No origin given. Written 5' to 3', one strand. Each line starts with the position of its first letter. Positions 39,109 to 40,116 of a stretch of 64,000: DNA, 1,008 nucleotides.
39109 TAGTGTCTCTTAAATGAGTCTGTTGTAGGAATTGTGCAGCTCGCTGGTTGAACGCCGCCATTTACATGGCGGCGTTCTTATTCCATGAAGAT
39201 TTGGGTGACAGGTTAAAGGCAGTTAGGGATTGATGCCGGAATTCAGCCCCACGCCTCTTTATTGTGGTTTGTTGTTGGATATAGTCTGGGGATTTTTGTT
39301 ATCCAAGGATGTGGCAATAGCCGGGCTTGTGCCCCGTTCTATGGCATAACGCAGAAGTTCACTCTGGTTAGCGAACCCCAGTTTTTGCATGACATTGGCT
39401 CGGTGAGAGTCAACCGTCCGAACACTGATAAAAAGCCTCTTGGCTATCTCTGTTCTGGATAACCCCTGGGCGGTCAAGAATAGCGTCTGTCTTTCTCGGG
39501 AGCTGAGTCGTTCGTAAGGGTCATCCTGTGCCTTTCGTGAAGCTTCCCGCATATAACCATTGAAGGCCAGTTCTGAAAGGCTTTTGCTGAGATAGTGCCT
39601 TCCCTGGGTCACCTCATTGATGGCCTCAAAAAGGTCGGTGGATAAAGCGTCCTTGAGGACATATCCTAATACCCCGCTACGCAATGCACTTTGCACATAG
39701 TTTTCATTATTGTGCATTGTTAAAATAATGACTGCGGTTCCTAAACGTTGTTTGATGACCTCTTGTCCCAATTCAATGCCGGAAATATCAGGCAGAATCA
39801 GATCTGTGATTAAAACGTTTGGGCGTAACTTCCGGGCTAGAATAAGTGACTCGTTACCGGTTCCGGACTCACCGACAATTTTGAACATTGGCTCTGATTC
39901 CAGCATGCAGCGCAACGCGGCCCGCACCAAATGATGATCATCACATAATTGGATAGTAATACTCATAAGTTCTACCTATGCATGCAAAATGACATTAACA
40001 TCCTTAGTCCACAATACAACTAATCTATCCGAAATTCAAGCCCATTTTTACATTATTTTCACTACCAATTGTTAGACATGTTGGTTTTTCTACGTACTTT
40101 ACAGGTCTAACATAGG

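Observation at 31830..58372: Pel/GAG-like surface-polysaccharide locus built around a pelF-pelG pair but lacking every other Pel component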

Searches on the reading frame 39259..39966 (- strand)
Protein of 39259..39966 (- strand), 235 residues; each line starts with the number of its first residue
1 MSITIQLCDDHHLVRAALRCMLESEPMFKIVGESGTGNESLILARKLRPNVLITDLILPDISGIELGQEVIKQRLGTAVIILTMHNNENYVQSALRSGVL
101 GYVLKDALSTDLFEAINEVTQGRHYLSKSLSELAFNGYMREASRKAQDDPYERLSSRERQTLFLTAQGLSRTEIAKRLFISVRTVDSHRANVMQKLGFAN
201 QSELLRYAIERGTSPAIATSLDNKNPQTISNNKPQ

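Call 3: search_protein_families(library=pfam, proteins=[window:39259-39966:-], max_evalue=0.01)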
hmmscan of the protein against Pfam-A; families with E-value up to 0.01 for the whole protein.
window:39259-39966:- (235 aa): 5 families
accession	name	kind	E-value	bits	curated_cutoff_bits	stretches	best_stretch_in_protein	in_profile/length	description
PF00072.30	Response_reg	-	1.6e-20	73.8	30.2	1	6-116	2-110/111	Response regulator receiver domain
PF00196.25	GerE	-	2.3e-17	62.8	23.5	1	153-208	2-57/57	Bacterial regulatory proteins, luxR family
PF08281.18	Sigma70_r4_2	-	5.2e-06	26.4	25.7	1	152-196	9-54/54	Sigma-70, region 4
PF13384.12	HTH_23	-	2.9e-05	24.2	24.6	1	160-190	9-39/50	Homeodomain-like domain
PF13936.12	HTH_38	-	0.0071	16.5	27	0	151-185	2-37/44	Helix-turn-helix domain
